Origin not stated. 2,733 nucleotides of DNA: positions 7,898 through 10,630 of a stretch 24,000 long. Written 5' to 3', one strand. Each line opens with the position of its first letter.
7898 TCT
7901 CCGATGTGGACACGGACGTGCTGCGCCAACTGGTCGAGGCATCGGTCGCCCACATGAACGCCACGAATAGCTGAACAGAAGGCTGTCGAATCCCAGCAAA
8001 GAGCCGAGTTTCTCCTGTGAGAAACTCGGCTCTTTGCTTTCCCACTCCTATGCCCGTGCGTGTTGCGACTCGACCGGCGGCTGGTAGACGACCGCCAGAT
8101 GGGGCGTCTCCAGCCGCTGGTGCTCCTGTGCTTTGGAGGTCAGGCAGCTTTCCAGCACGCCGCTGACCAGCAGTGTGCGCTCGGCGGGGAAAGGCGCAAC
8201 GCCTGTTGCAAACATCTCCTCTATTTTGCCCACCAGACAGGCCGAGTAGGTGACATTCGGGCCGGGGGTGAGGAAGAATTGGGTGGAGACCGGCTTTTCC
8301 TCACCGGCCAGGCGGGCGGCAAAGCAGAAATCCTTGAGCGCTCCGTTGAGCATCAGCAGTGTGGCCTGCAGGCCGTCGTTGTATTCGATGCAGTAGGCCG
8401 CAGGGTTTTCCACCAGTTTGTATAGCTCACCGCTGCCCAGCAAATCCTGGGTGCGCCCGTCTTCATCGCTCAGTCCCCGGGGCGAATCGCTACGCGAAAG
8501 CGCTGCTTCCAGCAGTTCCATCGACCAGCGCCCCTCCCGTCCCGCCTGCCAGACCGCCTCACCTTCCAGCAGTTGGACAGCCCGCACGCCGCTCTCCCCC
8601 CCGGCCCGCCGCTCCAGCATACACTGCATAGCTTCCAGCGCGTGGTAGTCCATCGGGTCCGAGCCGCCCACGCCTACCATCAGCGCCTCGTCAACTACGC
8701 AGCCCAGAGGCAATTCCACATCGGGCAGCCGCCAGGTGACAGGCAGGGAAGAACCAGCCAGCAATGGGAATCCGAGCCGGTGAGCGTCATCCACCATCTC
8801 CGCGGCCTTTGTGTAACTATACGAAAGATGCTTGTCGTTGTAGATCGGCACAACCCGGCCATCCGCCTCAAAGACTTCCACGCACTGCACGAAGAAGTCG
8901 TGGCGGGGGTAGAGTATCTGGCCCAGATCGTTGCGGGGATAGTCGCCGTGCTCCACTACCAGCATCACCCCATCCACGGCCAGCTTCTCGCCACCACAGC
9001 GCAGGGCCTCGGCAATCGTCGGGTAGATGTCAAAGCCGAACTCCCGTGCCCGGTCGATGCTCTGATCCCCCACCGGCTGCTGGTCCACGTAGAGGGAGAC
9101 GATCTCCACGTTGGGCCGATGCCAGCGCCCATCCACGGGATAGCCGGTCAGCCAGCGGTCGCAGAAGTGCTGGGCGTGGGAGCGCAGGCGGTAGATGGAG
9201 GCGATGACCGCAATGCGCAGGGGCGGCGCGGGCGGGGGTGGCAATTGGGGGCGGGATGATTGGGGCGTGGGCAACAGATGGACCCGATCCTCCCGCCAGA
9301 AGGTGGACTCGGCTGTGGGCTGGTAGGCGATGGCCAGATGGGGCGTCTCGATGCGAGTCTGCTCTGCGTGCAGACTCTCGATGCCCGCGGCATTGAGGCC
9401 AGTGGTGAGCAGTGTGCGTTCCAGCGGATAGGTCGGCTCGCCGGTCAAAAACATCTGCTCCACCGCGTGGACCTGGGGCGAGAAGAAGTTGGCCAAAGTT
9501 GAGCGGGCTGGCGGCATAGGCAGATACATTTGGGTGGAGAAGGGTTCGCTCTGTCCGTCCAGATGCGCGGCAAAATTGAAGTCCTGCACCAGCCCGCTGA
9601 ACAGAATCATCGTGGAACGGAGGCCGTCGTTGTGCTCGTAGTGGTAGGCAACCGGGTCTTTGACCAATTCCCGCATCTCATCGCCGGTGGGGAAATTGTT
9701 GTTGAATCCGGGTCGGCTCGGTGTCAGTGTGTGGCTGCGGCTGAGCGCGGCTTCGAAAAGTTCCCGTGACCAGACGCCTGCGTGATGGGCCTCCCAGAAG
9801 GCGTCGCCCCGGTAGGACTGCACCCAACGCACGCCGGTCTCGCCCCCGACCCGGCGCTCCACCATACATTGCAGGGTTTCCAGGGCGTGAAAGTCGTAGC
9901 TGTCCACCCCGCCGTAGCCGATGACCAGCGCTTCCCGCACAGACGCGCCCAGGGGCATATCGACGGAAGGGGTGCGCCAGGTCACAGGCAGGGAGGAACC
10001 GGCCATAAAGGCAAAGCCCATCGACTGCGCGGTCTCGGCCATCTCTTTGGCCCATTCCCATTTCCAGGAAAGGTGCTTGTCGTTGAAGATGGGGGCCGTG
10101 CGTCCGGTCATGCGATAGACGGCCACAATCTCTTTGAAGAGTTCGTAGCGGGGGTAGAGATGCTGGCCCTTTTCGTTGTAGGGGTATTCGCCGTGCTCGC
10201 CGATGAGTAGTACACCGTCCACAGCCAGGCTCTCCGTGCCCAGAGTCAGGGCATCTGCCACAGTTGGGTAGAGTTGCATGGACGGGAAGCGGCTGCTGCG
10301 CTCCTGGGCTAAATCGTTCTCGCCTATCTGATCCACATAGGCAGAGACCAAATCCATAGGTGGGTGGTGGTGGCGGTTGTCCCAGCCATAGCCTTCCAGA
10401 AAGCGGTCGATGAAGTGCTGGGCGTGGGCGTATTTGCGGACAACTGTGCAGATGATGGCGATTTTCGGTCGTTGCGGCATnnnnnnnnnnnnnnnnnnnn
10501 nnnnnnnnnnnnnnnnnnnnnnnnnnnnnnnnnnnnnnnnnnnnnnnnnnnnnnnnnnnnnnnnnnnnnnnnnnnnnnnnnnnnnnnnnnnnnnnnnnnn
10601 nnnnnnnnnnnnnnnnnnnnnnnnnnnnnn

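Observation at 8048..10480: Tandem-duplicated, fused, dehydrogenase-like protein lacking a dinucleotide-binding glycine motif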

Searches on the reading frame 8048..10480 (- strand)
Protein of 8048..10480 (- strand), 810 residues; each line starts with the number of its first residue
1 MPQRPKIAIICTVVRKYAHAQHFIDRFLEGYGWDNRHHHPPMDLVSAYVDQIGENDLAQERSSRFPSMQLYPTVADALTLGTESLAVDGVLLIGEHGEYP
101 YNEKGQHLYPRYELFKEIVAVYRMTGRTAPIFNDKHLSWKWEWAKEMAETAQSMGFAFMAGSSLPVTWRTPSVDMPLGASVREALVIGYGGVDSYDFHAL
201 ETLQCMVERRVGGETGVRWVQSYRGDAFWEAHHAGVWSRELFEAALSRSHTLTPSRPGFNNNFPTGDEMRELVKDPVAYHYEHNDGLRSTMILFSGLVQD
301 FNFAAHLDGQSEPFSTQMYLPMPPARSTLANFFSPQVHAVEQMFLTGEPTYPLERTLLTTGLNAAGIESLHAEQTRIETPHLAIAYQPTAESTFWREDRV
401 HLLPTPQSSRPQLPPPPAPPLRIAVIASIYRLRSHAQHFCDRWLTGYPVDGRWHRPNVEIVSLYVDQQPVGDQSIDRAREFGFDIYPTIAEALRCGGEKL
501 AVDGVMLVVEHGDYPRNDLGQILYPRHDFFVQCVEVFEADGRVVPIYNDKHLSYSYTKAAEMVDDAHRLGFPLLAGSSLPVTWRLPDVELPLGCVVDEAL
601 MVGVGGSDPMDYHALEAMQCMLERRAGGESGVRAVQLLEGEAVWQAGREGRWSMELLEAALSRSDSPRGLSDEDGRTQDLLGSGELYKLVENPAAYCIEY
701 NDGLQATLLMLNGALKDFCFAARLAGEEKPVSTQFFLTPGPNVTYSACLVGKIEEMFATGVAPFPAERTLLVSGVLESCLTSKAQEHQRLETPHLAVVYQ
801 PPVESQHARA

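Call 6: search_protein_families(library=pfam, proteins=[window:8048-10480:-], max_evalue=1)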
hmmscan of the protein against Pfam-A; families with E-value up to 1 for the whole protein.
window:8048-10480:- (810 aa): 2 families
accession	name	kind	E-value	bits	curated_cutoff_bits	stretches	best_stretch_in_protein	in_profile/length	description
PF11011.13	DUF2849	-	0.11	13.7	22.5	1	634-663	5-33/86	Protein of unknown function (DUF2849)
PF20790.2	Reov_VP3_GTase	-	0.17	11.6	27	0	267-316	13-61/264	Reovirus VP3 protein, guanylyltransferase (GTase)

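Call 7: search_protein_families(library=ncbifam, proteins=[window:8048-10480:-], max_evalue=1)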
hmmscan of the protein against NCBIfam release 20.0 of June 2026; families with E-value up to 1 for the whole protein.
window:8048-10480:- (810 aa): 0 families

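Call 8: search_solved_structures(query=window:8051-10480:-, max_evalue=10)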
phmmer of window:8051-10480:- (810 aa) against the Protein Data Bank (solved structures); distinct sequences matched with E-value up to 10: 1.
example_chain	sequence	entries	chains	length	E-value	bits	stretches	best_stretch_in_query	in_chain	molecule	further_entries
1qzu_A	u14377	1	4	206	1.4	10.1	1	462-502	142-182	hypothetical protein MDS018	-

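Call 9: find_homologous_proteins(query=window:8051-10480:-)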
Query window:8051-10480:- (810 aa): 1696 proteins with E <= 0.001 among 8000 candidates; the best 120 are listed.
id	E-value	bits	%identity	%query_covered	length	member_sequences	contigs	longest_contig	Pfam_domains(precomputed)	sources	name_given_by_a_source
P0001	0.0e+0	1743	91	100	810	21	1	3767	-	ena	-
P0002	0.0e+0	1703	88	100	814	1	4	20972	-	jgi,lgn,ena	-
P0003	0.0e+0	1690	87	100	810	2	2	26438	-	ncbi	ncbi:MAG: hypothetical protein WBO46_13950 [Caldilineaceae bacterium]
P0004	0.0e+0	1661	86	100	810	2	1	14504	-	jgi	-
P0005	0.0e+0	1606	84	100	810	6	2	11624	-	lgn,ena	-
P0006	0.0e+0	1520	79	100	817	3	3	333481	-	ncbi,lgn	ncbi:MAG: hypothetical protein R3E79_18025 [Caldilineaceae bacterium]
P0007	0.0e+0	1496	77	100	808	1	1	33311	-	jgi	jgi:hypothetical protein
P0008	0.0e+0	1495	77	100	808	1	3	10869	-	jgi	jgi:hypothetical protein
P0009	0.0e+0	1493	77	100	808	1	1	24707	-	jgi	jgi:hypothetical protein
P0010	0.0e+0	1491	78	100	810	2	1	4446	-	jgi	jgi:hypothetical protein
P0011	0.0e+0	1489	77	100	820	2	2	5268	-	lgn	-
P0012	0.0e+0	1483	76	100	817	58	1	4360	-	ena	-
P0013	0.0e+0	1477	76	99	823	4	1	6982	-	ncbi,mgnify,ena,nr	ncbi:MAG TPA: hypothetical protein P5121_24610 [Caldilineaceae bacterium]|mgnify:CR=1 FL=1|nr:hypoth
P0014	0.0e+0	1476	76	100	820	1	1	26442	-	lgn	-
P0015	0.0e+0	1475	77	100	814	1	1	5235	-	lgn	-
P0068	0.0e+0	1087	58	99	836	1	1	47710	-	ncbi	ncbi:MAG: hypothetical protein ACKV22_31560 [Bryobacteraceae bacterium]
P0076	0.0e+0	1042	57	100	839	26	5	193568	-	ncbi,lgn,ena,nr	ncbi:MAG: hypothetical protein MK110_16230 [Fuerstiella sp.]|nr:hypothetical protein [Fuerstiella sp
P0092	3.8e-204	698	73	49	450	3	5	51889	-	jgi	jgi:hypothetical protein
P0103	6.7e-196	671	72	48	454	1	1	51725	-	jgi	jgi:hypothetical protein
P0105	3.1e-194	666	69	49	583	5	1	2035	-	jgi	-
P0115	3.0e-182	626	51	70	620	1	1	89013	-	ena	-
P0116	6.6e-169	582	62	53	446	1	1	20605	-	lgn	-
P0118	3.0e-166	573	53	61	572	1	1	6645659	-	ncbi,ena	-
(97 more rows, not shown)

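Call 16: find_encoding_contigs(protein=P0092, flank=8000, max_places=3)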
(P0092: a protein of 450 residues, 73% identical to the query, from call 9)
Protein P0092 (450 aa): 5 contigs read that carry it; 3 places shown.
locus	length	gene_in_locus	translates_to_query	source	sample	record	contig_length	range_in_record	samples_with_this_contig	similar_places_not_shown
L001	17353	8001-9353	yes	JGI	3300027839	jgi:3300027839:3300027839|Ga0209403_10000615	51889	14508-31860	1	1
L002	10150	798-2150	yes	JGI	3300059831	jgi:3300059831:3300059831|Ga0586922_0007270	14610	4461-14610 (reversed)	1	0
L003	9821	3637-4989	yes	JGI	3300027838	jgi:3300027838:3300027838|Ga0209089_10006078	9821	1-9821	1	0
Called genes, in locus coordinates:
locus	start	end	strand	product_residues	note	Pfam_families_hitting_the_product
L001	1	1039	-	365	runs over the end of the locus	PF13088:BNR_2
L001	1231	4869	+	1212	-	-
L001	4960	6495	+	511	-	PF16927:HisKA_7TM, PF00989:PAS (weak), PF08448:PAS_4, PF13426:PAS_9 (faint), PF00512:HisKA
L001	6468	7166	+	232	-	PF02518:HATPase_c, PF00072:Response_reg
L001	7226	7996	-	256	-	PF01975:SurE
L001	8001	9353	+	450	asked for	-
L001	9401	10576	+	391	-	-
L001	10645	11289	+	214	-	PF06439:3keto-disac_hyd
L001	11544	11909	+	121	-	-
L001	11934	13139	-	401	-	-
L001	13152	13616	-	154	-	PF00903:Glyoxalase, PF13669:Glyoxalase_4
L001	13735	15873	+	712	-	PF13385:Laminin_G_3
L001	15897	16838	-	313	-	PF11518:DUF3221 (weak)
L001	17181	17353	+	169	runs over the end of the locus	-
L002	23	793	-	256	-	PF01975:SurE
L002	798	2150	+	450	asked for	-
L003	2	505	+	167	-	?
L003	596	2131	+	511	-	PF16927:HisKA_7TM, PF00989:PAS (weak), PF08448:PAS_4, PF13426:PAS_9 (faint), PF00512:HisKA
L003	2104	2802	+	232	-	PF02518:HATPase_c, PF00072:Response_reg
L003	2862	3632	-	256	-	PF01975:SurE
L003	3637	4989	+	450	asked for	-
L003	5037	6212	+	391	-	-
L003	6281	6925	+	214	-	PF06439:3keto-disac_hyd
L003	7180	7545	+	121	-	-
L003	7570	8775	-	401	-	-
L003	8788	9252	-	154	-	PF00903:Glyoxalase, PF13669:Glyoxalase_4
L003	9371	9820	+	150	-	?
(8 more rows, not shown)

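Call 17: find_encoding_contigs(protein=P0103, flank=8000, max_places=3)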
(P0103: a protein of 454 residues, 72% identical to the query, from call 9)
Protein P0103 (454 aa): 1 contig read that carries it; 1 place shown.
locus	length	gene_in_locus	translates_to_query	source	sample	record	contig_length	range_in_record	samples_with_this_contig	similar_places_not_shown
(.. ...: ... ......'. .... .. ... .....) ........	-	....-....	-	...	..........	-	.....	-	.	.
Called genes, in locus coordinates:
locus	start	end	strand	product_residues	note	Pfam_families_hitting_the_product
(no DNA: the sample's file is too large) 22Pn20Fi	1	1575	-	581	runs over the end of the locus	PF13145:Rotamase_2 (weak), PF13616:Rotamase_3, PF00639:Rotamase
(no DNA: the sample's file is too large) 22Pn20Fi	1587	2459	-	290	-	PF00892:EamA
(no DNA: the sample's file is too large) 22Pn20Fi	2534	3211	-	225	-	PF00160:Pro_isomerase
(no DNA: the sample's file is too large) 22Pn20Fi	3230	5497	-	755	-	PF02779:Transket_pyr (weak)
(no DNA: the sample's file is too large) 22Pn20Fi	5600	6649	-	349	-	-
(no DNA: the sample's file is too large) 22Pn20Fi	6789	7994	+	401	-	-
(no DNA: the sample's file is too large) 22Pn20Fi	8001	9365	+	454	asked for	-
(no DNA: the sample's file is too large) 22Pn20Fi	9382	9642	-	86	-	PF00462:Glutaredoxin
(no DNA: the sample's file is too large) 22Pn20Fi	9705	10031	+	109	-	?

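Call 21: find_encoding_contigs(protein=P0068, flank=8000, max_places=2)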
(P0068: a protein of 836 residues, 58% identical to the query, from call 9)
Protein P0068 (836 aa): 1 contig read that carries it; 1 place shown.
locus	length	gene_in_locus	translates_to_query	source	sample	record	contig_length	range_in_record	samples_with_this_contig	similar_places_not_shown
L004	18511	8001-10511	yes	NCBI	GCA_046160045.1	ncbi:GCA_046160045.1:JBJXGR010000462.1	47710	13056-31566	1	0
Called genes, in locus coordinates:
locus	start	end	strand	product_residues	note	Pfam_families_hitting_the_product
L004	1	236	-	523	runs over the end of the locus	-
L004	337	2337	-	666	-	PF25183:OMP_b-brl_4, PF00593:TonB_dep_Rec_b-barrel (weak)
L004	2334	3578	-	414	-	PF13620:CarboxypepD_reg, PF13715:CarbopepD_reg_2, PF22904:NOMO1-like_2nd (weak)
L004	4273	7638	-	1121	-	PF13620:CarboxypepD_reg, PF13715:CarbopepD_reg_2 (weak), PF25183:OMP_b-brl_4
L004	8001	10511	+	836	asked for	-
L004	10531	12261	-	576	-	PF06439:3keto-disac_hyd, PF02012:BNR (faint), PF13088:BNR_2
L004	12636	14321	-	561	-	PF06439:3keto-disac_hyd, PF02012:BNR (faint), PF13088:BNR_2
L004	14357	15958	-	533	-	PF06439:3keto-disac_hyd, PF13088:BNR_2 (faint), PF02012:BNR (faint)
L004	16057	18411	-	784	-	PF22842:Pel9A-like_beta_helix (faint), PF21231:GH141_M (faint), PF05048:NosD (faint), PF13229:Beta_helix (faint)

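Call 22: find_encoding_contigs(protein=P0076, flank=8000, max_places=2)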
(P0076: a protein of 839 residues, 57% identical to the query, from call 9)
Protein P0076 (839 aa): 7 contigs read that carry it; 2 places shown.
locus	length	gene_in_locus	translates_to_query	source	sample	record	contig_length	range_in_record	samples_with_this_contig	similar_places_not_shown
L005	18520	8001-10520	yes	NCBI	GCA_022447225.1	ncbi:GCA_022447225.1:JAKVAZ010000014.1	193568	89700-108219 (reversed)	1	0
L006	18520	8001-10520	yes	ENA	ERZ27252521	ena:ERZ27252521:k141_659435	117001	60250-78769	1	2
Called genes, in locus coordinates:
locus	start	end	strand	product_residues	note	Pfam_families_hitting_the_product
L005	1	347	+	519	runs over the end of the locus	PF00474:SSF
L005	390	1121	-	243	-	PF00795:CN_hydrolase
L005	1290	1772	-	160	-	PF00255:GSHPx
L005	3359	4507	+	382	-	PF07969:Amidohydro_3 (faint), PF01979:Amidohydro_1 (faint)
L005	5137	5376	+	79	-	-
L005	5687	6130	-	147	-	-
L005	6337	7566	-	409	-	PF12158:DUF3592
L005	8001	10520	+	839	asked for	-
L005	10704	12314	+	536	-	PF00578:AhpC-TSA, PF08534:Redoxin (weak), PF13905:Thioredoxin_8, PF01436:NHL (faint)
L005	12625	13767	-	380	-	PF14659:Phage_int_SAM_3 (weak), PF00589:Phage_integrase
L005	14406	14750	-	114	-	PF05119:Terminase_4 (faint)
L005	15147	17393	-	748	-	PF08273:Zn_Ribbon_Prim, PF13481:AAA_25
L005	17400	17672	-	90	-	-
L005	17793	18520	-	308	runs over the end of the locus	-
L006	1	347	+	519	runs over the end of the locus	PF00474:SSF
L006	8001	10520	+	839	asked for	-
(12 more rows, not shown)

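Call 23: find_encoding_contigs(protein=P0116, flank=8000, max_places=2)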
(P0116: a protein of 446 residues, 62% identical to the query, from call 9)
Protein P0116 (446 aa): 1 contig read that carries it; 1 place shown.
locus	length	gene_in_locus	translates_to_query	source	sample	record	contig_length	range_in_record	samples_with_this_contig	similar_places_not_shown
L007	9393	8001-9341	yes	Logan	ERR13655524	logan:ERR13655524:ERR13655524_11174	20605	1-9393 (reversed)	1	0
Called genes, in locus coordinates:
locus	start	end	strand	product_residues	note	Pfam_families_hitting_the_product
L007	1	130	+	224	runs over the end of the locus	PF04542:Sigma70_r2 (weak)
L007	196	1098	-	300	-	PF02826:2-Hacid_dh_C (weak), PF03446:NAD_binding_2, PF03807:F420_oxidored (weak), PF14833:NAD_binding_11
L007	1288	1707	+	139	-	-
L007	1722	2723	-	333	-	PF19777:DUF6263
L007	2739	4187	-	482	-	PF00342:PGI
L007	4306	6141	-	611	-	PF02463:SMC_N (faint), PF13476:AAA_23 (weak), PF13175:AAA_15, PF13304:AAA_21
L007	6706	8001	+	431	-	-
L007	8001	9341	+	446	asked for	-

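Call 45: predict_structure(alignment_id=A2)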
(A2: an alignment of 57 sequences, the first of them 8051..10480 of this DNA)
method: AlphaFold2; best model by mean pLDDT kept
length: 810 residues; sequences in the alignment: 57
mean_pLDDT: 92.6   pTM: 0.92
mean pLDDT of the five models: 92.6, 92.4, 92.4, 90.8, 89.5
residues with pLDDT >= 90: 653; 70-90: 125; 50-70: 24; < 50: 8
segments of 3 or more residues with pLDDT < 50: 324-326
pLDDT, mean of each block of 10 residues (from residue 1): 85 92 94 93 97 90 94 97 96 92 94 98 97 94 98 97 91 93 96 93 97 97 98 97 94 85 91 96 98 93 95 90 53 90 96 97 98 98 95 89 74 60 97 90 89 90 96 94 97 97 96 89 94 98 96 93 98 94 92 96 85 95 96 98 96 97 90 88 94 97 97 93 96 84 79 92 95 96 97 97 88
secondary structure, 60 per line:
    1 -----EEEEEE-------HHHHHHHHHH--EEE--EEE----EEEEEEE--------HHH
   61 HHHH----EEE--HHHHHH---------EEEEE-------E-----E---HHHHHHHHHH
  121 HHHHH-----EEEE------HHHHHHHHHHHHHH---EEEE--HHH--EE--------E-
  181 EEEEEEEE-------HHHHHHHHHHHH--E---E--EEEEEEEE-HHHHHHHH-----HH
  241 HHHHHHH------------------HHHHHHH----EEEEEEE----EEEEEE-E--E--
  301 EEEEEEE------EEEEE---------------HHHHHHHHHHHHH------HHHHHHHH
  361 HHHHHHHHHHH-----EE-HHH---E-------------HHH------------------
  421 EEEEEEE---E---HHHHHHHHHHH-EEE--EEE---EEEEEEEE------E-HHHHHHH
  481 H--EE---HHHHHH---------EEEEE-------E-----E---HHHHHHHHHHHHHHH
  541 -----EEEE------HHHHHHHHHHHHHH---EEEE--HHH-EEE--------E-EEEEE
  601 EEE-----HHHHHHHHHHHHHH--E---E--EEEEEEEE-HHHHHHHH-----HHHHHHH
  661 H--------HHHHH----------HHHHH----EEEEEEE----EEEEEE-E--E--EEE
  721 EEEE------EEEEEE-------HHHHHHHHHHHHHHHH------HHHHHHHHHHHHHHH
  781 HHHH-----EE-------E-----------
elements in order (helices of 4 or more, strands of 3 or more residues): E6-11 H19-28 E31-33 E36-38 E43-49 H58-64 E69-71 H74-79 E89-93 H111-125 E131-134 H141-154 E158-161 E181-188 H196-207 E217-224 H226-233 H239-247 H266-272 E277-283 E288-293 E301-307 E314-318 H334-346 H353-371 E421-427 H435-445 E447-449 E452-454 E458-465 H474-481 H489-494 E504-508 H526-540 E546-549 H556-569 E573-576 E583-585 E596-603 H609-622 E632-639 H641-648 H654-661 H670-674 H685-689 E694-700 E705-710 E718-724 E731-736 H744-759 H766-784

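Call 64: search_protein_families(library=pfam, proteins=[P0118, P0115, P0105], max_evalue=0.01)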
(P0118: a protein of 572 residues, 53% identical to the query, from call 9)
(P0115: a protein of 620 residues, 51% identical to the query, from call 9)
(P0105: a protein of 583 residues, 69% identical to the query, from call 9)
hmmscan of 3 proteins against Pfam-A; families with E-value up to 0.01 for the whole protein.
P0118 (572 aa): 0 families

P0115 (620 aa): 0 families

P0105 (583 aa): 0 families

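Call 67: find_encoding_contigs(protein=window:8048-10480:-, flank=10000, max_places=3)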
Protein window:8048-10480:- (810 aa): 1 contig read that carries it; 1 place shown.
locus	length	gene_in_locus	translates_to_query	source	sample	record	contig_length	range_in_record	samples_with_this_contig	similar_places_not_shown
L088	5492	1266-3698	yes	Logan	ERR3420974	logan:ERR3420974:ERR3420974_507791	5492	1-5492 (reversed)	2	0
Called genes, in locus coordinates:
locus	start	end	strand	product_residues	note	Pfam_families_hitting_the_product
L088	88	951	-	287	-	PF01261:AP_endonuc_2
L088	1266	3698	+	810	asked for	-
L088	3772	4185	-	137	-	PF08818:DUF1801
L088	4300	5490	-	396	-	?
